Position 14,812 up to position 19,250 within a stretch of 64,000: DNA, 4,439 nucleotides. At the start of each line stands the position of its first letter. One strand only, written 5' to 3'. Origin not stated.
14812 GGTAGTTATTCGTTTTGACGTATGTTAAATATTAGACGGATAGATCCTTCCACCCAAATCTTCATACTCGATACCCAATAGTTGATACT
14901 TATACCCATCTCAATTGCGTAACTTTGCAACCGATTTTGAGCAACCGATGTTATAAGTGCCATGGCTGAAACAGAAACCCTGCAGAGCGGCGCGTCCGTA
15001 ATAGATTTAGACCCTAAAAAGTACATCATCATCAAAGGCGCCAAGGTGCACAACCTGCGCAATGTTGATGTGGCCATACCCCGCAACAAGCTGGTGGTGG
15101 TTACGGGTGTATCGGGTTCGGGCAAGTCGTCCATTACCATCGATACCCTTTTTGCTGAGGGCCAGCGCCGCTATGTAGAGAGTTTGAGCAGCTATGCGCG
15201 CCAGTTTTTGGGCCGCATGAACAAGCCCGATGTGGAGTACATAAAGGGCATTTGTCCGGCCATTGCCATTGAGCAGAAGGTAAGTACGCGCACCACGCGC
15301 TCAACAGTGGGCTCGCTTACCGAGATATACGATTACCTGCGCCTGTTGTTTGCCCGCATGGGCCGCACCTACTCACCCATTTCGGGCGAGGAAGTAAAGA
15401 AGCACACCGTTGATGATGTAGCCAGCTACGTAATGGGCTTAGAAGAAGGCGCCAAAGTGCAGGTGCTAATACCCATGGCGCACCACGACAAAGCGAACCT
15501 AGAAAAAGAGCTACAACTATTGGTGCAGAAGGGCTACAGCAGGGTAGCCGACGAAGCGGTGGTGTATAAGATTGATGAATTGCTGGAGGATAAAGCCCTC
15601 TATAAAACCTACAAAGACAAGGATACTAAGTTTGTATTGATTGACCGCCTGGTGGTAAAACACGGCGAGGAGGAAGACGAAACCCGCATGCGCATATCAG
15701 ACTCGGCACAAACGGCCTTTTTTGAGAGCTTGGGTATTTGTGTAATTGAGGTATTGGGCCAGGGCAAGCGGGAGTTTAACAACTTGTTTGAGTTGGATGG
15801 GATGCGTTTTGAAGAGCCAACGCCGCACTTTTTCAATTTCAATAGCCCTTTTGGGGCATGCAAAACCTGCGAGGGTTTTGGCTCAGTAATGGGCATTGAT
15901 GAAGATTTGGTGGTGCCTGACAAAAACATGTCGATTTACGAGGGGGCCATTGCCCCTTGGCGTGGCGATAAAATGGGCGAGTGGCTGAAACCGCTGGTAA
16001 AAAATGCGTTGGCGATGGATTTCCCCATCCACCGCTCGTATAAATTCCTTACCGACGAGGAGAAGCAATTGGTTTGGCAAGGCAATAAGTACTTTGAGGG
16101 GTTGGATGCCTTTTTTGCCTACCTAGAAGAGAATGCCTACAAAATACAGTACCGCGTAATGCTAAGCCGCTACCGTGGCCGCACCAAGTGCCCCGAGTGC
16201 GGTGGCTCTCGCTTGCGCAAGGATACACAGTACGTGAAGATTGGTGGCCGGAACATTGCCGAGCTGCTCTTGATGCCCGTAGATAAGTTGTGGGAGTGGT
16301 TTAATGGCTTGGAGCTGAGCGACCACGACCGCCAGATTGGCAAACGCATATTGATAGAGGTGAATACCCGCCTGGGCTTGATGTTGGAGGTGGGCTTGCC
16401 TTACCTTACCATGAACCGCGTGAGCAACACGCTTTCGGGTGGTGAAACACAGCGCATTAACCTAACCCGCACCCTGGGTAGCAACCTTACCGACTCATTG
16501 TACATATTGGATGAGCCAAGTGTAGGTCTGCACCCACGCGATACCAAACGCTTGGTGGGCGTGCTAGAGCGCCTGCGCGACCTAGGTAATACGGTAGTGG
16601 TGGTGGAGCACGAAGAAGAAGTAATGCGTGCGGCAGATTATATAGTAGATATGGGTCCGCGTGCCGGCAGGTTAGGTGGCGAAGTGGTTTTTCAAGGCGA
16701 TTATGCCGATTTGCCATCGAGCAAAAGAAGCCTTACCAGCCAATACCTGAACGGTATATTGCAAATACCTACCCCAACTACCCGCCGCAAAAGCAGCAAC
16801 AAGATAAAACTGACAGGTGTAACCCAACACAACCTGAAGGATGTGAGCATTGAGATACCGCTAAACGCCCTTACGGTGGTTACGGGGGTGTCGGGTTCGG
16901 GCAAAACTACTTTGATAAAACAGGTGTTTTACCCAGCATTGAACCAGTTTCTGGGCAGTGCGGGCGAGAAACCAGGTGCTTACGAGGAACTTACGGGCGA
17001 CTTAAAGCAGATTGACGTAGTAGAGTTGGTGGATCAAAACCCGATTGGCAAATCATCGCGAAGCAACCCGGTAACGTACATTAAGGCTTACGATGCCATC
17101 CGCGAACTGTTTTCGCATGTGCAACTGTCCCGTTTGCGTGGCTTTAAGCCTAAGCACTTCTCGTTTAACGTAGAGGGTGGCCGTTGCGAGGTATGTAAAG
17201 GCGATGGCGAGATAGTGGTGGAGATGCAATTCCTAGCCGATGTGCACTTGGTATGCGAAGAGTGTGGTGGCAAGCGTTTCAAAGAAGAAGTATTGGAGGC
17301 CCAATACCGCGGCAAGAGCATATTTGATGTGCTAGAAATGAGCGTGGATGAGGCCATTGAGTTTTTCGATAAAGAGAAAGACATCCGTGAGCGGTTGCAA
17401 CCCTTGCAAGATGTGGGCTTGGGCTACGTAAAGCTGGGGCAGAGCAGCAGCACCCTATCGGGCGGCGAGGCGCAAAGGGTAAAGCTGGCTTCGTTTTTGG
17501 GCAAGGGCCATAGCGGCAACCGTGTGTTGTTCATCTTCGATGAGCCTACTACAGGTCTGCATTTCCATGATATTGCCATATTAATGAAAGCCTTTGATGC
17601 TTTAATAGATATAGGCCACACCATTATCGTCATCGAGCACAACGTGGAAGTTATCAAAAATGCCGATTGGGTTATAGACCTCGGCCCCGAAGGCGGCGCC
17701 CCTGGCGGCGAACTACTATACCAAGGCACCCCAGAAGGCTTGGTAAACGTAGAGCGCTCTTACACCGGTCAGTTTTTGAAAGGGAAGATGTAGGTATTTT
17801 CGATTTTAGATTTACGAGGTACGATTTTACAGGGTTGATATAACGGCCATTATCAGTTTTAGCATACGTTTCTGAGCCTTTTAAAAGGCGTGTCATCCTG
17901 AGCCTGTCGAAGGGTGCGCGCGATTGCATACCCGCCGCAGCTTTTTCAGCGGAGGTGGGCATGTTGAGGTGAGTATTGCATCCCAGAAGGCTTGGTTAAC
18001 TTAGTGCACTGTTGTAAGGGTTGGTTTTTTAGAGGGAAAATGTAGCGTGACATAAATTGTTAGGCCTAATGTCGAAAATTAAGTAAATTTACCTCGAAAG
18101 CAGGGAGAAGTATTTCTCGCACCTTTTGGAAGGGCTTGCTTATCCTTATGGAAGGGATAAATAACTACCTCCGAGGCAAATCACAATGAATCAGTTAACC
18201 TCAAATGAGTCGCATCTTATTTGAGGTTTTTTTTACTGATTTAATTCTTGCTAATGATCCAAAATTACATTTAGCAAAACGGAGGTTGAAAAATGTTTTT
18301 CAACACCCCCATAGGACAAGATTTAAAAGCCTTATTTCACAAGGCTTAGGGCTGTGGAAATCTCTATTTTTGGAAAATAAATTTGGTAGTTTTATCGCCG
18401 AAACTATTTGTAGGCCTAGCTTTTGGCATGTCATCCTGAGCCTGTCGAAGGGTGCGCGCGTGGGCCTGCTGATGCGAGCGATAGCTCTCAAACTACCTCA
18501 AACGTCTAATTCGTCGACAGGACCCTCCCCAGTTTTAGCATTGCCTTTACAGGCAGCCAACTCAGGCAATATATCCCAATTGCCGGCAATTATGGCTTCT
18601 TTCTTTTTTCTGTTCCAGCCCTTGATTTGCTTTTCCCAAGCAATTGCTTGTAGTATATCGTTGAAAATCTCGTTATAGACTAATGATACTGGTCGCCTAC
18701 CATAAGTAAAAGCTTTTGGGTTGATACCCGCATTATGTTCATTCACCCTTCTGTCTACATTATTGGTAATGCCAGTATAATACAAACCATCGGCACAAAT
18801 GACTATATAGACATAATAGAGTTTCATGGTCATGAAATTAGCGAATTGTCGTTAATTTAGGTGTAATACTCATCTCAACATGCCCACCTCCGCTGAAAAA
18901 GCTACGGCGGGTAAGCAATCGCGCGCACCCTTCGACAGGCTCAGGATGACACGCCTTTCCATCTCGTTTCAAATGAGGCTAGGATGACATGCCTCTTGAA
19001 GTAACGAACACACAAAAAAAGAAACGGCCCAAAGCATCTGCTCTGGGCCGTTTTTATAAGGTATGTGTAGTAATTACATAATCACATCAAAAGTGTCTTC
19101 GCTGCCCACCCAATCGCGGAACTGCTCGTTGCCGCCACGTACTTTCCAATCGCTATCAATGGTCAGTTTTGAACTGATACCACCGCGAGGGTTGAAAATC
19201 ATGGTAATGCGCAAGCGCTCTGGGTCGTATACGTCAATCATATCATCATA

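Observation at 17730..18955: GIY-YIG nuclease cassette bounded by a 91-bp inverted repeat and sitting next to a decayed duplicate of the uvrA 3' end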

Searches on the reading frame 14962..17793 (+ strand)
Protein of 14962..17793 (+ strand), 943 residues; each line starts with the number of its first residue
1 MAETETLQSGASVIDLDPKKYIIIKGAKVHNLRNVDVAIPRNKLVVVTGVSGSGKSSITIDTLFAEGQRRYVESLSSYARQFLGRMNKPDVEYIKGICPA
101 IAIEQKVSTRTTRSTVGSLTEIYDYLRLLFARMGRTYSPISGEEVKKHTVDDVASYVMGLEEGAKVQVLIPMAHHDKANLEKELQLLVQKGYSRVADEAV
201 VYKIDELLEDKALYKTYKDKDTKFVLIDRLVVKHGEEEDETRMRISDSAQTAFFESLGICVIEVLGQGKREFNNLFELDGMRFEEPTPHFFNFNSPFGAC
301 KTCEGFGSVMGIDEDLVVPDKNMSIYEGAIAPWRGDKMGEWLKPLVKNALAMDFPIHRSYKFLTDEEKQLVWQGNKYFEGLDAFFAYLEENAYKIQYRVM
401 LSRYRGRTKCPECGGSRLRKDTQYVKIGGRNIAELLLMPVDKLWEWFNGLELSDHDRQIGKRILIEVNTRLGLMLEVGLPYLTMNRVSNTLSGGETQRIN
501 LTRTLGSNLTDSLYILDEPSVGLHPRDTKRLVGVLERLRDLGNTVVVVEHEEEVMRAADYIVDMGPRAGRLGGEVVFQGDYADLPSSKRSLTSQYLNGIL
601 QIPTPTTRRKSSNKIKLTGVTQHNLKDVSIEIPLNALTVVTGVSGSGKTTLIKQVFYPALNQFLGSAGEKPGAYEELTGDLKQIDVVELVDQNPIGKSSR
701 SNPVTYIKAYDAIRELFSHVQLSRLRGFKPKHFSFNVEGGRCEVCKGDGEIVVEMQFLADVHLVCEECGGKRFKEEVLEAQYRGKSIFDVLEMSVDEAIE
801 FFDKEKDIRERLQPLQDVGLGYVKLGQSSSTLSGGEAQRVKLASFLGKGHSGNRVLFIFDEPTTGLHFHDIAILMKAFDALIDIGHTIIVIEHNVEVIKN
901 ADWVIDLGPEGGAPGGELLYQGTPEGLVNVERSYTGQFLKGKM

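Call 6: search_protein_families(library=pfam, proteins=[window:14962-17793:+])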
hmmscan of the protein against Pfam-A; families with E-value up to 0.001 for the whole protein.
window:14962-17793:+ (943 aa): 20 families
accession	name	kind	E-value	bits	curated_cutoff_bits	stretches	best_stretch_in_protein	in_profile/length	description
PF00005.33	ABC_tran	-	5.2e-20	72.9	25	0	793-864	74-137/137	ABC transporter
PF17760.6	UvrA_inter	-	5.8e-14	52.3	23.3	1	149-264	2-107/109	UvrA interaction domain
PF02463.25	SMC_N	-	7.6e-12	45.6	40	1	24-564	7-211/220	RecF/RecN/SMC N terminal domain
PF13304.12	AAA_21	-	4.9e-11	43.7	27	0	497-547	243-295/304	AAA domain, putative AbiEii toxin, Type IV TA system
PF17755.6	UvrA_DNA-bind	-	1.4e-10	41.8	23.2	1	313-376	1-64/110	UvrA DNA-binding domain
PF13191.12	AAA_16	-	3e-08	34.8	32.6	0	37-82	19-63/167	AAA ATPase domain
PF13555.12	AAA_29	-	6.2e-08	32.7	27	0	626-660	13-50/61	P-loop containing region of AAA domain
PF13476.12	AAA_23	-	1.1e-05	26.6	27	0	614-657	1-41/201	AAA domain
PF13401.12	AAA_22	-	2.1e-05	25.3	27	0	637-657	7-27/130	AAA domain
PF20703.3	nSTAND1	-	4.2e-05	23.8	27.1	0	40-58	31-49/379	Novel STAND NTPase 1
PF01443.25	Viral_helicase1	-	9.7e-05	22.7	21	0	638-657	1-20/228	Viral superfamily 1 RNA helicase core domain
PF13175.12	AAA_15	-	0.00017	21.8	32.1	0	626-653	12-41/374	AAA ATPase domain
PF20720.3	nSTAND3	-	0.00021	21.5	27.2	0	635-662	17-44/155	Novel STAND NTPase 3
PF00684.25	DnaJ_CXXCXGXG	-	0.00023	21.8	32.7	0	741-771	17-50/65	DnaJ central domain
PF25199.1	nSTAND_NTPase5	-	0.00026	21.3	34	0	637-660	43-66/145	Novel STAND NTPase 5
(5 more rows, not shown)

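Call 39: find_homologous_proteins(query=window:14962-17790:+, max_evalue=1e-100)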
Query window:14962-17790:+ (943 aa): 8000 proteins with E <= 1e-100 among 8000 candidates; the best 120 are listed.
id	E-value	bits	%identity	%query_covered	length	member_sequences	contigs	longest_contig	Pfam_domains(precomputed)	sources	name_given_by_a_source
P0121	0.0e+0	2125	99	100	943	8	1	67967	PF17760.7,PF17755.7,PF00005.34,PF13476.13,PF13555.13,PF13401.13,PF02463.26,PF13304.13,PF13191.13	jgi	jgi:excinuclease ABC subunit A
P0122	0.0e+0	2071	96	100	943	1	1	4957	PF17760.7,PF17755.7,PF00005.34,PF13476.13,PF13555.13,PF13401.13,PF02463.26,PF13304.13,PF13191.13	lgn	-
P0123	0.0e+0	2036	94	100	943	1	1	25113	PF17760.7,PF17755.7,PF00005.34,PF13476.13,PF13555.13,PF13401.13,PF02463.26,PF13304.13,PF13191.13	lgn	-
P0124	0.0e+0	2026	94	100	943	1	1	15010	PF17760.7,PF17755.7,PF00005.34,PF13555.13,PF02463.26,PF13304.13,PF13191.13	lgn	-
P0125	0.0e+0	1906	87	100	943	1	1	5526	PF17760.7,PF17755.7,PF00005.34,PF13476.13,PF13555.13,PF20703.4,PF02463.26,PF13304.13,PF13191.13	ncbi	-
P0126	0.0e+0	1905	87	100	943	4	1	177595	PF17760.7,PF17755.7,PF00005.34,PF13476.13,PF13555.13,PF13401.13,PF20703.4,PF02463.26,PF13304.13,PF13191.13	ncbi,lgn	-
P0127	0.0e+0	1606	75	99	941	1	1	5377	PF17760.7,PF17755.7,PF01443.25,PF13555.13,PF13401.13,PF03193.23,PF20703.4,PF13304.13,PF13191.13,PF00005.34,PF13476.13,PF02463.26,PF20720.4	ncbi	-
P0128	0.0e+0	1603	75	99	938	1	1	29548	PF17760.7,PF17755.7,PF01443.25,PF13555.13,PF13401.13,PF20703.4,PF00684.26,PF13304.13,PF13191.13,PF00005.34,PF13476.13,PF02463.26,PF20720.4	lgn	-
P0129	0.0e+0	1574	73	100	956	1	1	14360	PF17760.7,PF17755.7,PF13555.13,PF03193.23,PF20703.4,PF00684.26,PF13304.13,PF13191.13,PF00005.34,PF13476.13,PF02463.26,PF20720.4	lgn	-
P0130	0.0e+0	1574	72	100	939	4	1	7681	PF17760.7,PF17755.7,PF01443.25,PF13555.13,PF13401.13,PF03193.23,PF20703.4,PF00684.26,PF13304.13,PF13191.13,PF00005.34,PF13476.13,PF02463.26,PF20720.4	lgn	-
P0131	0.0e+0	1571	74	99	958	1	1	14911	PF17760.7,PF17755.7,PF00005.34,PF13476.13,PF13555.13,PF13401.13,PF03193.23,PF02463.26,PF00684.26,PF13304.13,PF13191.13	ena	-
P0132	0.0e+0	1567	73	99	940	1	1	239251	PF17760.7,PF17755.7,PF01443.25,PF13555.13,PF13401.13,PF03193.23,PF20703.4,PF13304.13,PF13191.13,PF00005.34,PF13476.13,PF02463.26,PF20720.4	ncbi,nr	ncbi:MAG: excinuclease ABC subunit UvrA [Chitinophagales bacterium]|nr:excinuclease ABC subunit UvrA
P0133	0.0e+0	1528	71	99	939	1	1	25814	PF17760.7,PF17755.7,PF01443.25,PF00005.34,PF13476.13,PF13555.13,PF13401.13,PF02463.26,PF13304.13,PF20720.4,PF13191.13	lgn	-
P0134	0.0e+0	1512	70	100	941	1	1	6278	PF17760.7,PF06745.20,PF17755.7,PF13555.13,PF20703.4,PF00684.26,PF13304.13,PF13191.13,PF00005.34,PF02463.26,PF13481.13,PF20720.4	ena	-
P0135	0.0e+0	1495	69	100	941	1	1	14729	PF17760.7,PF17755.7,PF01443.25,PF13555.13,PF03193.23,PF20703.4,PF00684.26,PF13304.13,PF13191.13,PF00005.34,PF02463.26,PF13481.13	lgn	-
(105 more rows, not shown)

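Call 41: find_encoding_contigs(protein=P0126, flank=3500, max_places=2)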
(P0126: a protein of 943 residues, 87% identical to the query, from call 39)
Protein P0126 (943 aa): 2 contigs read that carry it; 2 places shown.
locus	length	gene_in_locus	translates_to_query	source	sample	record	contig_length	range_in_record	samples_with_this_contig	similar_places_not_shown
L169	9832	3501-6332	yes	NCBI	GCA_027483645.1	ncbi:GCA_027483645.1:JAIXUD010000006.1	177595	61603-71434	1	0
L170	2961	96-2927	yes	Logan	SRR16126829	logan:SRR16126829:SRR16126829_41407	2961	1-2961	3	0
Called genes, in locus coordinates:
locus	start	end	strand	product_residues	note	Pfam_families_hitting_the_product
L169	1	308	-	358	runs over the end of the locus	-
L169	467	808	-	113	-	PF01035:DNA_binding_1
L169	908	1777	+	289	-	PF18962:Por_Secre_tail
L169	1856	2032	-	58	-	-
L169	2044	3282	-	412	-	PF00278:Orn_DAP_Arg_deC, PF02784:Orn_Arg_deC_N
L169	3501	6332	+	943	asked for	PF02463:SMC_N (faint), PF13191:AAA_16 (faint), PF13476:AAA_23 (faint), PF13555:AAA_29 (faint), PF20703:nSTAND1 (faint), PF00005:ABC_tran (faint), PF17760:UvrA_inter, PF17755:UvrA_DNA-bind, +2 more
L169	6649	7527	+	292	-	PF01513:NAD_kinase, PF20143:NAD_kinase_C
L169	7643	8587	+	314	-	PF13505:OMP_b-brl (weak), PF19573:DUF6089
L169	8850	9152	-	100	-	PF14114:DUF4286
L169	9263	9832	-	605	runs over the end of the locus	PF07721:TPR_4 (faint), PF23914:TPR_CcmH_CycH (faint), PF07719:TPR_2 (faint), PF13174:TPR_6 (faint), PF13176:TPR_7 (faint), PF13428:TPR_14 (faint), PF13432:TPR_16 (faint)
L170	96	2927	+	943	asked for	PF02463:SMC_N (faint), PF13191:AAA_16 (faint), PF13476:AAA_23 (faint), PF13555:AAA_29 (faint), PF20703:nSTAND1 (faint), PF00005:ABC_tran (faint), PF17760:UvrA_inter, PF17755:UvrA_DNA-bind, +2 more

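Call 42: find_encoding_contigs(protein=P0123, flank=3500, max_places=2)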
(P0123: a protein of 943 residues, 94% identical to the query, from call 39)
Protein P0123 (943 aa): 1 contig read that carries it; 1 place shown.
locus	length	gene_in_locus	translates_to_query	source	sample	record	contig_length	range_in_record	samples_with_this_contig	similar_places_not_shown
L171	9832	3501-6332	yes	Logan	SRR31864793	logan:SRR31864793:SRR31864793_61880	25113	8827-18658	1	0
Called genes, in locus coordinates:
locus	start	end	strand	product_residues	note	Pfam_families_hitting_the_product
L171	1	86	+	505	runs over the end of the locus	PF03321:GH3, PF23571:GH3_M, PF23572:GH3_C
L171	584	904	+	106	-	-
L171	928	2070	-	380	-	-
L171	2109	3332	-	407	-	-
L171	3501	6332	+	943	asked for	PF02463:SMC_N (faint), PF13191:AAA_16 (faint), PF13476:AAA_23 (faint), PF13555:AAA_29 (faint), PF00005:ABC_tran (faint), PF13304:AAA_21 (faint), PF17760:UvrA_inter, PF17755:UvrA_DNA-bind, +1 more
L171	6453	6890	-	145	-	PF14489:QueF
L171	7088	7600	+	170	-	PF00210:Ferritin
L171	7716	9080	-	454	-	PF00120:Gln-synt_C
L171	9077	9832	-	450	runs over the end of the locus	PF00324:AA_permease, PF13520:AA_permease_2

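Call 45: find_encoding_contigs(protein=P0122, flank=3500, max_places=2)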
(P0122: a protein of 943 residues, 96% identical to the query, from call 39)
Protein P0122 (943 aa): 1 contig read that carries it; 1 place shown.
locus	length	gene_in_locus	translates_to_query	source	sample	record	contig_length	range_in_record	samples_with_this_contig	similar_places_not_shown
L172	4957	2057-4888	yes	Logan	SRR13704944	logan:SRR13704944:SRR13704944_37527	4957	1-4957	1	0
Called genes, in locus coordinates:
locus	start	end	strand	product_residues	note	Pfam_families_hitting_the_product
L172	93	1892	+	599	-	PF26696:PTL_trimer, PF01391:Collagen (weak)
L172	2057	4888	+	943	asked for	PF02463:SMC_N (faint), PF13191:AAA_16 (faint), PF13476:AAA_23 (faint), PF13555:AAA_29 (faint), PF00005:ABC_tran (faint), PF13304:AAA_21 (faint), PF17760:UvrA_inter, PF17755:UvrA_DNA-bind, +1 more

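Call 46: find_encoding_contigs(protein=P0124, flank=3500, max_places=2)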
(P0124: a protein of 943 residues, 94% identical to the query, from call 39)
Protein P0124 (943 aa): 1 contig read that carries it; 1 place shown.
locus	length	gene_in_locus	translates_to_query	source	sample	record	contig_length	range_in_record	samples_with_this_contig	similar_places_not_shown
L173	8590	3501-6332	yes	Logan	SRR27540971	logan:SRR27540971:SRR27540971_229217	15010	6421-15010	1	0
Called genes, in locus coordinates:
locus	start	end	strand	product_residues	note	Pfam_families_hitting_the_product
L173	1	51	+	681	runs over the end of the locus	PF00691:OmpA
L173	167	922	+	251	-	PF00005:ABC_tran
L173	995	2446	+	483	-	PF03321:GH3, PF23571:GH3_M, PF23572:GH3_C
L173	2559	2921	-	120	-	PF00355:Rieske, PF13806:Rieske_2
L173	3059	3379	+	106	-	-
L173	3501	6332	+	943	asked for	PF02463:SMC_N (faint), PF13191:AAA_16 (faint), PF13555:AAA_29 (faint), PF00005:ABC_tran (faint), PF13304:AAA_21 (faint), PF17760:UvrA_inter, PF17755:UvrA_DNA-bind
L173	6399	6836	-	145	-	PF14489:QueF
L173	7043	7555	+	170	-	PF00210:Ferritin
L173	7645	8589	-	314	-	?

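Call 47: find_encoding_contigs(protein=P0125, flank=3500, max_places=2)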
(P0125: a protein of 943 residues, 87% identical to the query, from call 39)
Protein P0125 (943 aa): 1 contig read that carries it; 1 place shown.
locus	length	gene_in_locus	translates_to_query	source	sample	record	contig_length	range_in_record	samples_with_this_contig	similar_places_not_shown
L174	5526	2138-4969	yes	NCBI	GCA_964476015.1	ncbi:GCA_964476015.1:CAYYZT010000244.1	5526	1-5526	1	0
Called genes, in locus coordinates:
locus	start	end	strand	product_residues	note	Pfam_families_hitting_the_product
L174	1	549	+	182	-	?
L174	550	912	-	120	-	PF00355:Rieske, PF13806:Rieske_2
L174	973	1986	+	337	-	-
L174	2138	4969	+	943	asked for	PF02463:SMC_N (faint), PF13191:AAA_16 (faint), PF13476:AAA_23 (faint), PF13555:AAA_29 (faint), PF20703:nSTAND1 (faint), PF00005:ABC_tran (faint), PF17760:UvrA_inter, PF17755:UvrA_DNA-bind, +1 more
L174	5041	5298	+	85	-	PF01909:NTP_transf_2 (weak)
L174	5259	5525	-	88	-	?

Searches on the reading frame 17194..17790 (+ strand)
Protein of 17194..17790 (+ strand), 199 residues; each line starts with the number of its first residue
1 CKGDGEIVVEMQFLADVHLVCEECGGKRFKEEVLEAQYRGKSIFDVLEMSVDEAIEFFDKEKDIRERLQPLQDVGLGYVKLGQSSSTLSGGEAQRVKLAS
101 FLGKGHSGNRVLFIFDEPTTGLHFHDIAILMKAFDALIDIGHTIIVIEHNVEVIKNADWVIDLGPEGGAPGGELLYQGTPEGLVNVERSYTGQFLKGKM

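Call 38: find_related_loci(query=window:17194-17790:+, collection=metagenome_contigs, flank=3000)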
Query window:17194-17790:+ (199 aa) in metagenome_contigs; peptide patterns used: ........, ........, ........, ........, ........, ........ (x = any residue, [..] = any of these).
600 stretches matched a pattern (row limit reached: there are more); 576 encode a relative of the query (tblastn E <= 1e-3); the best 80 are kept; 80 distinct loci.
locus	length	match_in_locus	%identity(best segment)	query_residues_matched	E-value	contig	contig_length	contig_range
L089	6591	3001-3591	74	1-197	1e-96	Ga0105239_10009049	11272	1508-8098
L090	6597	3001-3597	69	1-199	4e-96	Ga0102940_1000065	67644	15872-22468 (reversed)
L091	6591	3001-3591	73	1-197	4e-95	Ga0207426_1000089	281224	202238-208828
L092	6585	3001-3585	72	1-195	2e-93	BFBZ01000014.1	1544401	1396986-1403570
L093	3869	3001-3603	67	1-199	2e-93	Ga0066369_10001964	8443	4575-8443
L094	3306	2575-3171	69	1-199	2e-94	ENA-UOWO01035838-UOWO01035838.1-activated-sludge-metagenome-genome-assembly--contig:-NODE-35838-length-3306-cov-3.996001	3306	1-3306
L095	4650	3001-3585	71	1-195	8e-93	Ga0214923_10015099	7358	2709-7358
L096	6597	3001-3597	68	1-199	7e-93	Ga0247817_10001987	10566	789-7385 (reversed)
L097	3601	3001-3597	69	1-199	1e-93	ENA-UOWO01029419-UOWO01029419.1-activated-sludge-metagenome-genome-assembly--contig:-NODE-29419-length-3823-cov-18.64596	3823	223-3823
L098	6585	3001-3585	70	1-195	2e-92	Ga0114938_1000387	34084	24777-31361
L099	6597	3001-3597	65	1-199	3e-92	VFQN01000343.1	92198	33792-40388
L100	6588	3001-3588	69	1-196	1e-91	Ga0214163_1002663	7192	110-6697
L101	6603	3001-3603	66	1-199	2e-91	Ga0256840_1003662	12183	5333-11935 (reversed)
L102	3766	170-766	67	1-199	2e-91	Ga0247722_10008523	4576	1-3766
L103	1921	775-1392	66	1-199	9e-96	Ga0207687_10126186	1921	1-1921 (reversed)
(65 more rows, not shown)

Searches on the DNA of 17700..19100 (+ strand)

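Call 53: search_rna_families(source=window, start=17700, end=19100, threshold=evalue, max_evalue=1)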
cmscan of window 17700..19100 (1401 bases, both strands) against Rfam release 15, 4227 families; matches with E-value up to 1: 4.
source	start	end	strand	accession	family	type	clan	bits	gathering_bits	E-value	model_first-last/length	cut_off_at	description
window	18074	18242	+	RF00557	L10_leader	Cis-reg; leader;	-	23.7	44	0.24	1-138/138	no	Ribosomal protein L10 leader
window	19016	19100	-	RF02551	DapZ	Cis-reg;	-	21.5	56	0.59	1-78/78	no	ABC transporter regulator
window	18993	19056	+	RF00382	DnaX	Cis-reg; frameshift_element;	-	18.5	35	0.31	1-65/65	no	DnaX ribosomal frameshifting element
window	18285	18348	+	RF02273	FsrA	Gene;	-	18.1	80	0.7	1-83/83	no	FsrA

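Call 77: search_dna_similar(query=window:17794-18497:+, collection=plasmids, mode=distant, max_evalue=0.001, max_rows=10)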
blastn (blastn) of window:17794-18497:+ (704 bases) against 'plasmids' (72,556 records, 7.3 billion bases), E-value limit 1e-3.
No match.
